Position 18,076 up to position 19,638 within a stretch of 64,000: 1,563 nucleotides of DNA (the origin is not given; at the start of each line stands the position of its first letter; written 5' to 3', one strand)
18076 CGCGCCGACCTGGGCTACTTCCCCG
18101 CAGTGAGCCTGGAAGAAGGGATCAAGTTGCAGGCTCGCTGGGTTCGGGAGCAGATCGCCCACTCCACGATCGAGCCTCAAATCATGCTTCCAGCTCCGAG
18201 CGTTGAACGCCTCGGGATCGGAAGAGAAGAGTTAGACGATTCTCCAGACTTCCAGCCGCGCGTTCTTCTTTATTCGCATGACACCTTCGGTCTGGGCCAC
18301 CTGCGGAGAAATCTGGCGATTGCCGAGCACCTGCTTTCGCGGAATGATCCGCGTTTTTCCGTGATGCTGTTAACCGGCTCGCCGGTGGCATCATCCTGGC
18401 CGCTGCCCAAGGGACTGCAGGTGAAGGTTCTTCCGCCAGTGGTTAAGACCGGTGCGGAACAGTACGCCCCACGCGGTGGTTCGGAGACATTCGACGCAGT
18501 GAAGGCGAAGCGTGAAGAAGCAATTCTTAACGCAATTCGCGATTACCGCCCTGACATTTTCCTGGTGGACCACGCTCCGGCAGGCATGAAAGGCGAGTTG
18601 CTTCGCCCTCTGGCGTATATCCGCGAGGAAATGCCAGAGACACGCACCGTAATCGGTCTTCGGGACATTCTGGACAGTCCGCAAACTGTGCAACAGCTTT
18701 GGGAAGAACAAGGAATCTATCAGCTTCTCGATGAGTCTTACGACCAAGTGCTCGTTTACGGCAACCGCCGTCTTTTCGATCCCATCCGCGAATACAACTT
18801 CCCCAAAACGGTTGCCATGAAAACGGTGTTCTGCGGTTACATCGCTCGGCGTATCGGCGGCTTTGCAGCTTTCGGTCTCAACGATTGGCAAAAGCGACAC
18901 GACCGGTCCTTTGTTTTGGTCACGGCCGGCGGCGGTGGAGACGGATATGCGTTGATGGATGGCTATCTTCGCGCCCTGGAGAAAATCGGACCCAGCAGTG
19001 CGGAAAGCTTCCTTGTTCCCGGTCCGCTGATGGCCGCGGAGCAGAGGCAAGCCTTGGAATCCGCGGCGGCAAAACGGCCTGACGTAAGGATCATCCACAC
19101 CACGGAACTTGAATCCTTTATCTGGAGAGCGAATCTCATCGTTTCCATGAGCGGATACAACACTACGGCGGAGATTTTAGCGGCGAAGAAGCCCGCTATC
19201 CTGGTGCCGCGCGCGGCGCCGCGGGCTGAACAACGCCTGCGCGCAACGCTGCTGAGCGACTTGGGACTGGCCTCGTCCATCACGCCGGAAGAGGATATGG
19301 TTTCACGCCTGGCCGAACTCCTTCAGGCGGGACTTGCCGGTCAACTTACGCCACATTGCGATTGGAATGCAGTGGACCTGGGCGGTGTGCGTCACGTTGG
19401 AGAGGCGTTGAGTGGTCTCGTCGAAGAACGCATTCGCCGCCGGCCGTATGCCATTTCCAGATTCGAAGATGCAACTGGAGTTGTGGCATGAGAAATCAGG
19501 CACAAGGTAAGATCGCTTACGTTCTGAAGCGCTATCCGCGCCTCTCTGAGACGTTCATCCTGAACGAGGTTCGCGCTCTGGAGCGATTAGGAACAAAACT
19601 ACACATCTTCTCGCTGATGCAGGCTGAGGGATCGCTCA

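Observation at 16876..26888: Self-contained glycoconjugate synthesis/export operon of unknown product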

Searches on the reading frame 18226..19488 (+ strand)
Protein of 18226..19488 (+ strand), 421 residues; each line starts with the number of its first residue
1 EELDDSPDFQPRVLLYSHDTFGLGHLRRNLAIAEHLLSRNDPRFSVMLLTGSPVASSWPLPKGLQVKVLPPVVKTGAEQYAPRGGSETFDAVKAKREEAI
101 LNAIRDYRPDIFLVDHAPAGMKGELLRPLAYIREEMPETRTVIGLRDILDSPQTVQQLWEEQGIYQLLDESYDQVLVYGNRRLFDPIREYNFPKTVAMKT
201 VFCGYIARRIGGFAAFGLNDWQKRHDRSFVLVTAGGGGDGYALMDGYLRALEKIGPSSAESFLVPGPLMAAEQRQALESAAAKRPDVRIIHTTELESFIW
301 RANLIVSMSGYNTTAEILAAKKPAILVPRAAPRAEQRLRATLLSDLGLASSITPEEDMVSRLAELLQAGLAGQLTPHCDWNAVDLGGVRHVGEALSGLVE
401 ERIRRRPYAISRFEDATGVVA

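Call 9: find_homologous_proteins(query=window:18226-19488:+, max_evalue=1e-10)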
Query window:18226-19488:+ (421 aa): 5235 proteins with E <= 1e-10 among 8000 candidates; the best 120 are listed.
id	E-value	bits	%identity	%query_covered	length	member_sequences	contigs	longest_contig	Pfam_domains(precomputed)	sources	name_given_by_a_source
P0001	6.8e-184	630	72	93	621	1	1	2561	PF16363.12,PF02719.22,PF04101.23,PF01370.28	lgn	-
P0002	1.2e-162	560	66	93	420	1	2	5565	PF04101.23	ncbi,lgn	-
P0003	5.5e-158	544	65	93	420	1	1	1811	PF04101.23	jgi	jgi:predicted glycosyltransferase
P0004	1.8e-157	543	65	93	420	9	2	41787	PF04101.23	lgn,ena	-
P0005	1.7e-156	539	64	94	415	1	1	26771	PF04101.23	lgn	-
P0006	2.1e-156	539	64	93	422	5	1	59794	PF04101.23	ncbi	ncbi:MAG: glycosyltransferase family protein [Sulfuriferula sp.]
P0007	3.8e-156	538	65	91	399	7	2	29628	PF04101.23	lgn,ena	-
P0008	1.5e-155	536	64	93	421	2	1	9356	PF04101.23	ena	-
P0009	1.4e-154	533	65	92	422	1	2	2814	PF04101.23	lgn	-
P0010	1.7e-154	533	64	93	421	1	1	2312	PF04101.23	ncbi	-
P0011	1.7e-154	533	64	91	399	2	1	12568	PF04101.23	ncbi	-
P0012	6.8e-153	528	64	91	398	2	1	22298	PF04101.23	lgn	-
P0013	6.9e-153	528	62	94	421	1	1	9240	PF04101.23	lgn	-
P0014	4.1e-152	525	63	94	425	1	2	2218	PF04101.23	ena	-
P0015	7.9e-152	524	64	91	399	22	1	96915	PF04101.23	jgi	-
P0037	1.2e-144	500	59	92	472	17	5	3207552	PF04101.23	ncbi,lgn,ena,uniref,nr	ncbi:Glycosyltransferase 28 domain-containing protein [Acidithiobacillus ferrivorans SS3]|uniref:Gly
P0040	9.6e-144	497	62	92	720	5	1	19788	PF04321.24,PF16363.12,PF02719.22,PF04101.23,PF01073.26,PF07993.19,PF13460.13,PF01370.28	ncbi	-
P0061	7.3e-130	452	58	92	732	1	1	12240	PF04321.24,PF16363.12,PF02719.22,PF04101.23,PF01073.26,PF07993.19,PF13460.13,PF01370.28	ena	-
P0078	9.7e-121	422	54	92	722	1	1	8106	PF04321.24,PF16363.12,PF02719.22,PF04101.23,PF01073.26,PF07993.19,PF13460.13,PF01370.28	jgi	jgi:predicted glycosyltransferase/nucleoside-diphosphate-sugar epimerase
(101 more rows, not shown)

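Call 12: find_related_loci(query=A1, collection=genome_contigs, flank=10000)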
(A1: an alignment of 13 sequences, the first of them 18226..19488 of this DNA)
Query A1 (421 aa) in genome_contigs; peptide patterns used: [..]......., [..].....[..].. (x = any residue, [..] = any of these).
599 stretches matched a pattern (row limit reached: there are more); 576 encode a relative of the query (tblastn E <= 1e-3); the best 80 are kept; 80 distinct loci.
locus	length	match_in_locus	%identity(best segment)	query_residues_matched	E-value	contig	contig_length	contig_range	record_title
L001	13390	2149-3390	65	11-419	2e-166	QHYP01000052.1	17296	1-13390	MAG: Acidobacteria bacterium isolate gp2 AA85 14_1009_12_40cm_scaffold_2580_curated, whole genome shotgun sequence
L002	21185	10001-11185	63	7-399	3e-160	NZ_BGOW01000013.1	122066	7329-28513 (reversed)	Sulfuriferula multivorans strain TTN NODE_13, whole genome shotgun sequence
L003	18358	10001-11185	61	7-400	3e-149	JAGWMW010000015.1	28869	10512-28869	MAG: Burkholderiales bacterium isolate REEB217 contig-150_2470, whole genome shotgun sequence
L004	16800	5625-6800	57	8-399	3e-139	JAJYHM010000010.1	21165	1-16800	MAG: Proteobacteria bacterium isolate DBS1-3.bin65 NODE_4382_length_21165_cov_13.1486, whole genome shotgun sequence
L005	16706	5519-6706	58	8-403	1e-138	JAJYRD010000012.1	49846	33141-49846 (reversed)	MAG: Proteobacteria bacterium isolate DS4.bin94 NODE_553_length_49846_cov_10.751463, whole genome shotgun sequence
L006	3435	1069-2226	58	12-404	1e-141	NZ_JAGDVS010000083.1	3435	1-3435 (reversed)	MAG: Acidithiobacillus sp. isolate KUB_Bin07 NODE_4683_length_3435_cov_3.838462, whole genome shotgun sequence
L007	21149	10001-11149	54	11-400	2e-124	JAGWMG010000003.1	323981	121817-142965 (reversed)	MAG: Alphaproteobacteria bacterium isolate REEB202 contig-150_12, whole genome shotgun sequence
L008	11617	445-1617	54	12-395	1e-119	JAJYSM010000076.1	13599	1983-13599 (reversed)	MAG: Proteobacteria bacterium isolate DX1.bin48 NODE_6816_length_13599_cov_44.066583, whole genome shotgun sequence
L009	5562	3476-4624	53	12-396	1e-116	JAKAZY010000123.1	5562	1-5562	MAG: Proteobacteria bacterium isolate ZJ1.bin73 NODE_22477_length_5562_cov_2.973873, whole genome shotgun sequence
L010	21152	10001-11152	52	12-397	1e-116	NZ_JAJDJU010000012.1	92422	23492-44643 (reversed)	Acidocella sp. KAb 2-4 K2-4_contig_12, whole genome shotgun sequence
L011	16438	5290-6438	52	10-399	1e-114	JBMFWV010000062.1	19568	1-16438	MAG: Rhizomicrobium sp. isolate KM4364-27 NODE_62_length_19568_cov_6.348263, whole genome shotgun sequence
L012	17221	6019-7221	50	12-405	6e-115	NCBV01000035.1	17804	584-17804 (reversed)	MAG: Acidiphilium sp. 37-60-79 04302015_37_scaffold_146, whole genome shotgun sequence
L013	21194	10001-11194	52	12-402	7e-115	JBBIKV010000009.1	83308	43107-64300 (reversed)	MAG: Nevskiaceae bacterium isolate CYS170214_bin_194 NODE_211_length_83308_cov_5.897769, whole genome shotgun sequence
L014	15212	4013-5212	51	7-399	1e-114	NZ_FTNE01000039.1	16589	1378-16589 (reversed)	Acidiphilium rubrum strain ATCC 35905, whole genome shotgun sequence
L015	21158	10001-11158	53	12-391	5e-111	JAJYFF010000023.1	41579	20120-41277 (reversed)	MAG: Proteobacteria bacterium isolate DBS1-1.bin95 NODE_1393_length_41579_cov_3.208241, whole genome shotgun sequence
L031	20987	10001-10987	39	13-349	8e-80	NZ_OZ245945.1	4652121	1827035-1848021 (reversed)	MAG: Maridesulfovibrio sp. isolate 227629a5-9d24-4079-af3c-2046eb677fbc chromosome 1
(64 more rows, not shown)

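Call 15: search_protein_families(library=ncbifam, proteins=[window:18226-19488:+], max_evalue=10)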
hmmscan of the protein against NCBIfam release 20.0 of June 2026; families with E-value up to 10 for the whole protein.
window:18226-19488:+ (421 aa): 6 families
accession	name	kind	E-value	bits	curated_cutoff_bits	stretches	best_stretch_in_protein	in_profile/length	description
TIGR01133.1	murG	equivalog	8.4e-08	31.6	250.25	1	225-365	181-319/353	undecaprenyldiphospho-muramoylpentapeptide beta-N-acetylglucosaminyltransferase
TIGR00661.1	MJ1255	subfamily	1.2e-07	31.3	195.9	1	287-356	233-301/321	MJ1255/VC2487 family glycosyltransferase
TIGR01426.2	MGT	subfamily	1.4e-06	27.6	260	1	301-365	292-353/393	macrolide family glycosyltransferase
NF009102.0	PRK12446.1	equivalog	0.0007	18.6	339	1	293-361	244-314/352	undecaprenyldiphospho-muramoylpentapeptide beta-N-acetylglucosaminyltransferase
TIGR03590.1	PseG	equivalog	0.0036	17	153.55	2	20-40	12-32/280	UDP-2,4-diacetamido-2,4,6-trideoxy-beta-L-altropyranose hydrolase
NF041548.1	PssE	equivalog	0.024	14.6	120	1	292-330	49-87/146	PssE/Cps14G family polysaccharide biosynthesis glycosyltransferase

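Call 16: search_solved_structures(query=A1, max_evalue=1)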
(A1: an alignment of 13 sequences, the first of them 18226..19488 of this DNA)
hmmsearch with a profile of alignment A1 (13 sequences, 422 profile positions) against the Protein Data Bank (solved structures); distinct sequences matched with E-value up to 1: 30.
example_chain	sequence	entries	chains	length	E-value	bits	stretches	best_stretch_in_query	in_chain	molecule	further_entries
7vlb_A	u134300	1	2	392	8.2e-07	31.2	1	307-415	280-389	UDP-glycosyltransferase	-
7d1i_A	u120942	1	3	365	9e-07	31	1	280-392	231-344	UDP-N-acetylglucosamine--N-acetylmuramyl-(pentapeptide) pyrophosphoryl-undecaprenol N-acet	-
6kqx_A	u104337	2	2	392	5.6e-06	28.4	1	308-415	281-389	Uncharacterized UDP-glucosyltransferase YjiC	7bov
6kqw_A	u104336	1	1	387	1.5e-05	27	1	308-411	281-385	Uncharacterized UDP-glucosyltransferase YjiC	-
6raw_7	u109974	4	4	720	0.00019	23.4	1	305-405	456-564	DNA replication licensing factor Mcm7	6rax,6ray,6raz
1f0k_A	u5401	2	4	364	0.00064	21.6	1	283-379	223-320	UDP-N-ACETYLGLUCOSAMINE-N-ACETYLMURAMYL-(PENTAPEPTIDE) PYROPHOSPHORYL-UNDECAPRENOL N-ACETY | UDP-N-acetylglucosamine--N-acetylmuramyl-(pentapeptide) pyrophospho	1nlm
4m83_A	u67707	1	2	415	0.00064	21.6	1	309-417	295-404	Oleandomycin glycosyltransferase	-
2iyf_A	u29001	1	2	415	0.00064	21.6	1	309-417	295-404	OLEANDOMYCIN GLYCOSYLTRANSFERASE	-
4m60_A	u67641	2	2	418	0.00065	21.6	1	309-417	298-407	Oleandomycin glycosyltransferase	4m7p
3s2u_A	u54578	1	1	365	0.0062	18.4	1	258-386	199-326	UDP-N-acetylglucosamine--N-acetylmuramyl-(pentapeptide) pyrophosphoryl-undecaprenol N-acet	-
8h5d_A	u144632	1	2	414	0.014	17.2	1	308-419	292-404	Glycosyltransferase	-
22vt_7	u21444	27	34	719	0.016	17.1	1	305-405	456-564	DNA replication licensing factor MCM7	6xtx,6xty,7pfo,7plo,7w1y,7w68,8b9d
9caq_7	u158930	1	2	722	0.016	17.1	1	305-405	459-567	DNA replication licensing factor MCM7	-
7vm0_A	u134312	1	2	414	0.027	16.3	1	308-419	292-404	Glycosyl transferase family 1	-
2iya_A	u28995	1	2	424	0.061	15.1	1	306-410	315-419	OLEANDOMYCIN GLYCOSYLTRANSFERASE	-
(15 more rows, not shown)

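Call 17: search_dna_similar(query=window:18226-19488:+, collection=plasmids, mode=protein, max_rows=25)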
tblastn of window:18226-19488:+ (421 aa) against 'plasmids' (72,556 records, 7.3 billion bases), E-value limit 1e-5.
Records with a match: 275; places in all: 485; records where one place covers at least 80% of the query: 273.
Best place of each record, by identity: <60% 275.
By first word of the organism name: Rhizobium 143; Sinorhizobium 80; Escherichia 10; Ensifer 9; Azospirillum 7; Phyllobacterium 5; Candidatus 4; Sulfitobacter 4; Shinella 3; Tritonibacter 2; and 8 more.
By predicted mobility (MOB-suite, as given by PLSDB): non-mobilizable 141; mobilizable 96; conjugative 38.
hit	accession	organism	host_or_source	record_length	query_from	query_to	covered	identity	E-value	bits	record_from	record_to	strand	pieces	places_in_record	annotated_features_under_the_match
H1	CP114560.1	Candidatus Manganitrophus sp.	activated carbon metagenome,metagenomic ...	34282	12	355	82%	39.3%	3e-59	216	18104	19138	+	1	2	glycosyltransferase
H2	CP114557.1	Candidatus Manganitrophus sp.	activated carbon metagenome,metagenomic ...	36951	12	356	82%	38.9%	5e-59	215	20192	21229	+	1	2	glycosyltransferase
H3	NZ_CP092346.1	Rhizobium gallicum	Phaseolus vulgaris,Cell culture,nodule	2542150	12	402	93%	34.3%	5e-43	200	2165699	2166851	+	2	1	none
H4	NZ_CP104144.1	Rhizobium sullae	Sulla coronaria,cell culture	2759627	12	405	94%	33.7%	1e-53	199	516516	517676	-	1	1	record has no annotation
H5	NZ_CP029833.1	Azospirillum ramasamyi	single cell,Cow dung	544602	11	357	82%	38.0%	4e-47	180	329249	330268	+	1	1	hypothetical protein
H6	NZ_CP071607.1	Rhizobium binae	lentil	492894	12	402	93%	33.7%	2e-49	187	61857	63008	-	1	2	glycosyltransferase family protein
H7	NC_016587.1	Azospirillum lipoferum 4B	-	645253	11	357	82%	37.8%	1e-46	179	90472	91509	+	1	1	membrane protein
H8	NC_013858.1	Azospirillum sp. B510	-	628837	11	357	82%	37.8%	5e-46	177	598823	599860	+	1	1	membrane protein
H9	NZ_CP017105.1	Rhizobium gallicum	Phaseolus vulgaris,Whole ...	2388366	12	402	93%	33.4%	2e-50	190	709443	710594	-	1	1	none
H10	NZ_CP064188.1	Rhizobium sp. 007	Onobrychis viciifolia,cell culture,root ...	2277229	12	402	93%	33.4%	2e-50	190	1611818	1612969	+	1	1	none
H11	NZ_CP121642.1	Rhizobium sp. CC1099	Onobrychis viciifolia,cell culture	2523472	12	402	93%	33.4%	2e-50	190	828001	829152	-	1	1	none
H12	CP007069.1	Rhizobium leguminosarum bv. trifolii CB782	plant root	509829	12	402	93%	33.4%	2e-49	187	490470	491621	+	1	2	membrane protein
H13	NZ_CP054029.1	Rhizobium hidalgonense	Pisum sativum l. (pea),Pure culture,Pea ...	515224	12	402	93%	33.4%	2e-49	187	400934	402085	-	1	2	glycosyltransferase family protein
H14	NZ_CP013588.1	Rhizobium phaseoli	Phaseolus vulgaris,Whole ...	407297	12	402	93%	33.4%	2e-49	187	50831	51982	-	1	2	glycosyltransferase family protein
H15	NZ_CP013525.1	Rhizobium phaseoli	Phaseolus vulgaris,Whole ...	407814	12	402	93%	33.4%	2e-49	187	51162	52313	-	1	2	glycosyltransferase family protein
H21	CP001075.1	Rhizobium etli CIAT 652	-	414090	12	402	93%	33.4%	2e-49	187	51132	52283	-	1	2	redA: membrane-anchored protein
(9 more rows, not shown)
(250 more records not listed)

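Call 19: get_annotated_region(hit=H21, flank=9000)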
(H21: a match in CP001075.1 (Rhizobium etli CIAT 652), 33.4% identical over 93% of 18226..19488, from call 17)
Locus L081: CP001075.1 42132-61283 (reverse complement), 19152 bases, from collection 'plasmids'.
description: Rhizobium etli CIAT 652 plasmid pA, complete sequence
organism: Rhizobium etli CIAT 652 (NCBI taxid 491916)
taxonomy: Bacteria; Pseudomonadota; Alphaproteobacteria; Hyphomicrobiales; Rhizobiaceae; Rhizobium; Rhizobium etli; Rhizobium etli CIAT 652
host: -; source: -; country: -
typing (MOB-suite, as given by PLSDB): non-mobilizable; replicon rep_cluster_83
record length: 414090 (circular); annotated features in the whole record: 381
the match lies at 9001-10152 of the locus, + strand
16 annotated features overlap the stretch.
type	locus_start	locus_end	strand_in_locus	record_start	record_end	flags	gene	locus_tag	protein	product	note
CDS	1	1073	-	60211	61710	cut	-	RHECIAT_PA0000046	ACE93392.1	probable UDP-glucose 6-dehydrogenase protein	-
CDS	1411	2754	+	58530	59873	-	cyaAa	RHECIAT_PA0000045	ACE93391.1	adenylate cyclase protein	-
CDS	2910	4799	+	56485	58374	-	-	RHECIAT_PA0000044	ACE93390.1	probable oligopeptide ABC transporter, ATP-binding protein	-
CDS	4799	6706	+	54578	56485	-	-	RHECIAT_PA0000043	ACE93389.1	probable oligopeptide ABC transporter, substrate-binding protein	-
CDS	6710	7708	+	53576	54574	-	-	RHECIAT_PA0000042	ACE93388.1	probable oligopeptide ABC transporter, permease protein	-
CDS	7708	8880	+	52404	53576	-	-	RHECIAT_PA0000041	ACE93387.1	probable oligopeptide ABC transporter, permease protein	-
CDS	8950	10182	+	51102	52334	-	redA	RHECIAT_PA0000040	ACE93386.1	membrane-anchored protein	-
CDS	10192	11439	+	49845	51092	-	redB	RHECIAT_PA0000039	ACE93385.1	glycosyltransferase protein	-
CDS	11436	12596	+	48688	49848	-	-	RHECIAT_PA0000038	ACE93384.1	putative glycosyltransferase protein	-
CDS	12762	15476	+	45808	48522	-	-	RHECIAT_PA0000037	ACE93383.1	putative multidrug ABC transporter, ATP-binding and permease protein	-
CDS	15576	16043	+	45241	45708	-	-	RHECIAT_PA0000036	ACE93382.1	putative transcriptional regulator protein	-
CDS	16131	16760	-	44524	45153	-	-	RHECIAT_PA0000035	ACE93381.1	hypothetical protein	-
CDS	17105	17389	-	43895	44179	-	-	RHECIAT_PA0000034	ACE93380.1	hypothetical conserved protein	-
CDS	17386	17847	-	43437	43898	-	-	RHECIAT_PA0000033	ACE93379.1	hypothetical conserved protein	-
CDS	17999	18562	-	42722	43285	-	-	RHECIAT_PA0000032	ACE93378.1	hypothetical protein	-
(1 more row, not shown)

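Call 20: get_annotated_region(hit=H1, flank=9000)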
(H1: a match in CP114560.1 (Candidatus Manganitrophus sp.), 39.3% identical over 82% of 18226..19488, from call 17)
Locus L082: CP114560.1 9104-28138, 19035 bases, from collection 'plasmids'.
description: MAG: Candidatus Manganitrophus sp. isolate GAC2 plasmid unnamed5, complete sequence
organism: Candidatus Manganitrophus sp. (NCBI taxid 2927580)
taxonomy: Bacteria; Nitrospirota; Nitrospiria; Candidatus Troglogloeales; Candidatus Manganitrophaceae; Candidatus Manganitrophus; Candidatus Manganitrophus sp.
host: -; source: activated carbon metagenome,metagenomic assembly,Carbon granules from GAC filter; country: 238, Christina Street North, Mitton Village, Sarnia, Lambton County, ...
typing (MOB-suite, as given by PLSDB): non-mobilizable
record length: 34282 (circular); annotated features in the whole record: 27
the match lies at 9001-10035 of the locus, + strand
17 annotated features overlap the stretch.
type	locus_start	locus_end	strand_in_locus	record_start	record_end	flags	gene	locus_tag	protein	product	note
CDS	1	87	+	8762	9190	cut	-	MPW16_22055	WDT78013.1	response regulator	-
CDS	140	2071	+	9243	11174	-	-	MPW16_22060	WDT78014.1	ATP-binding protein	-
CDS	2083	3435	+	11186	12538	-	-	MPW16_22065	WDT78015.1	sigma-54 dependent transcriptional regulator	-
CDS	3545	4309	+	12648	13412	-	-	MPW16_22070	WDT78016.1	hypothetical protein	-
CDS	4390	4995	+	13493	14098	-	-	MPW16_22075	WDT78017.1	tetratricopeptide repeat protein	-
CDS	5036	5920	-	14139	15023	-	-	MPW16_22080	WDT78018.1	NAD(P)H-binding protein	-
CDS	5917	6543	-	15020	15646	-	-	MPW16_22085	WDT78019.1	CDP-alcohol phosphatidyltransferase family protein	-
CDS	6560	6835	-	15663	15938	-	-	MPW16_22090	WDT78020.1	TMEM165/GDT1 family protein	-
CDS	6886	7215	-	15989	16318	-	-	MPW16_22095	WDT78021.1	hypothetical protein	-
CDS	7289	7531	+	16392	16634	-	-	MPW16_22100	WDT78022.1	hypothetical protein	-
CDS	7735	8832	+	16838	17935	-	-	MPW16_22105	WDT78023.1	hypothetical protein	-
CDS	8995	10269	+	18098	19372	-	-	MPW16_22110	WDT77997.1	glycosyltransferase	-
CDS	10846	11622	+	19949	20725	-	-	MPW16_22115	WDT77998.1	glycosyltransferase family 4 protein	-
CDS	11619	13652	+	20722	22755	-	-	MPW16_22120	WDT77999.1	alginate lyase family protein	-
CDS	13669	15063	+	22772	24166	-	-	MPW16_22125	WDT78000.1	phosphotransferase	-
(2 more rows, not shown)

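Call 27: search_protein_families(library=pfam, proteins=[window:18226-19488:+, L031:12632-13753:+, L031:15527-16315:+, L031:14370-15527:+], max_evalue=10)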
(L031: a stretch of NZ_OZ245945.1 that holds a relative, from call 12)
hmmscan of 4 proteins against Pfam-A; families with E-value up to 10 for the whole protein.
window:18226-19488:+ (421 aa): 1 family
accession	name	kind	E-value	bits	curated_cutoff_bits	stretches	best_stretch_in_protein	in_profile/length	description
PF04101.22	Glyco_tran_28_C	-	1.3e-07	32.3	22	1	292-371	62-142/166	Glycosyltransferase family 28 C-terminal domain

L031:12632-13753:+ (373 aa): 4 families
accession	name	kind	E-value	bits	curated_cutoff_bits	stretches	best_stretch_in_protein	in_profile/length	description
PF00534.26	Glycos_transf_1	-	2.2e-36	125.4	26.4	1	182-347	6-171/172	Glycosyl transferases group 1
PF13692.12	Glyco_trans_1_4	-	1.4e-29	103.6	27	1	191-334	2-142/142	Glycosyl transferases group 1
PF13524.12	Glyco_trans_1_2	-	0.0005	20.5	25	1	216-362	7-142/144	Glycosyl transferase-like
PF20706.3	GT4-conflict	-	0.0065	15.9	26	1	202-366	208-372/385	Family 4 Glycosyltransferase in conflict systems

L031:15527-16315:+ (262 aa): 1 family
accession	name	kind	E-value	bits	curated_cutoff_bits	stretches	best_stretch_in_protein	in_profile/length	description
PF10096.14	DUF2334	-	1.4e-09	38.3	26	1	41-233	4-193/203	Uncharacterized protein conserved in bacteria (DUF2334)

L031:14370-15527:+ (385 aa): 3 families
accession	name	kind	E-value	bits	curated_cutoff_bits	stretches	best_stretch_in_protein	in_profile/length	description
PF04101.22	Glyco_tran_28_C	-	1.2e-07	32.4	22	1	239-359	22-144/166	Glycosyltransferase family 28 C-terminal domain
PF13528.12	Glyco_trans_1_3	-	0.073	12.7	25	1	282-333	246-297/322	Glycosyl transferase family 1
PF03435.24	Sacchrp_dh_NADP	-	0.092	13.5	25.1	1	273-316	51-94/129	Saccharopine dehydrogenase NADP binding domain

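Call 33: search_dna_similar(query=window:18226-19488:+, collection=plasmids, mode=protein, max_rows=60, rows=spread)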
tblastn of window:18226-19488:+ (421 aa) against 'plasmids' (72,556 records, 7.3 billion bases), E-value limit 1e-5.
Records with a match: 275; places in all: 485; records where one place covers at least 80% of the query: 273.
Best place of each record, by identity: <60% 275.
By first word of the organism name: Rhizobium 143; Sinorhizobium 80; Escherichia 10; Ensifer 9; Azospirillum 7; Phyllobacterium 5; Candidatus 4; Sulfitobacter 4; Shinella 3; Tritonibacter 2; and 8 more.
By predicted mobility (MOB-suite, as given by PLSDB): non-mobilizable 141; mobilizable 96; conjugative 38.
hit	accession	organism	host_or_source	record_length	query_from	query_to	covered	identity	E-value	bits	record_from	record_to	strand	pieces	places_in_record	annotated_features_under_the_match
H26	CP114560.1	Candidatus Manganitrophus sp.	activated carbon metagenome,metagenomic ...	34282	12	355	82%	39.3%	3e-59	216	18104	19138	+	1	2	glycosyltransferase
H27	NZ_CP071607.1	Rhizobium binae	lentil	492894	12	402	93%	33.7%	2e-49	187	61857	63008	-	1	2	glycosyltransferase family protein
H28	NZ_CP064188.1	Rhizobium sp. 007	Onobrychis viciifolia,cell culture,root ...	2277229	12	402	93%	33.4%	2e-50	190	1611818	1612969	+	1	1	none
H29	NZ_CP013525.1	Rhizobium phaseoli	Phaseolus vulgaris,Whole ...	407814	12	402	93%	33.4%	2e-49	187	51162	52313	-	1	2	glycosyltransferase family protein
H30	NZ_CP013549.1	Rhizobium phaseoli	Phaseolus vulgaris,Whole ...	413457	12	402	93%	33.4%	2e-49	187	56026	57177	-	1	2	glycosyltransferase family protein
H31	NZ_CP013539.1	Rhizobium phaseoli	Phaseolus vulgaris,Whole ...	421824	12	402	93%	33.4%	2e-49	187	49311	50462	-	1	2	glycosyltransferase family protein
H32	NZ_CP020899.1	Rhizobium phaseoli Brasil 5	Phaseolus vulgaris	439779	12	402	93%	33.4%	2e-49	187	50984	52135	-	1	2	glycosyltransferase family protein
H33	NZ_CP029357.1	Azospirillum thermophilum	cell culture,hot spring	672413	11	357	82%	37.5%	1e-45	176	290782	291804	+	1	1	glycosyltransferase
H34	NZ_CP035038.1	Sinorhizobium fredii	single cell,soil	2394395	12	406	94%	32.8%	8e-49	185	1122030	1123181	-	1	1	none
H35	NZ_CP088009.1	Rhizobium sp. T136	Melilotus albus,Cell culture,root nodule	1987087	12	404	93%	33.0%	7e-50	188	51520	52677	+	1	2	none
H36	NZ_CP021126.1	Rhizobium sp. Kim5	Phaseolus vulgaris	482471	12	402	93%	33.2%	2e-49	187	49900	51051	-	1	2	glycosyltransferase family protein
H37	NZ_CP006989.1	Rhizobium etli bv. mimosae str. IE4771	Phaseolus vulgaris,whole organism,nodule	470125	12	402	93%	33.2%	4e-49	186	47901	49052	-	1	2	glycosyltransferase family protein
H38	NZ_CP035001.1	Rhizobium acidisoli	Phaseolus vulgaris,root nodule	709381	12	402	93%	33.2%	7e-49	185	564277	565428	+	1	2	glycosyltransferase family protein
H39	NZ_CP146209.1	Sinorhizobium meliloti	-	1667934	12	412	95%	32.1%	1e-50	191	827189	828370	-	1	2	none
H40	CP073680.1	Sinorhizobium meliloti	Medicago truncatula,cell culture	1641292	12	412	95%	32.1%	2e-50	190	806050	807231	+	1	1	glycosyltransferase family protein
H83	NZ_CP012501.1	Escherichia coli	Homo sapiens,bagged lettuce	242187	12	356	82%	30.9%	6e-37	150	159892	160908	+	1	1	glycosyl transferase family 28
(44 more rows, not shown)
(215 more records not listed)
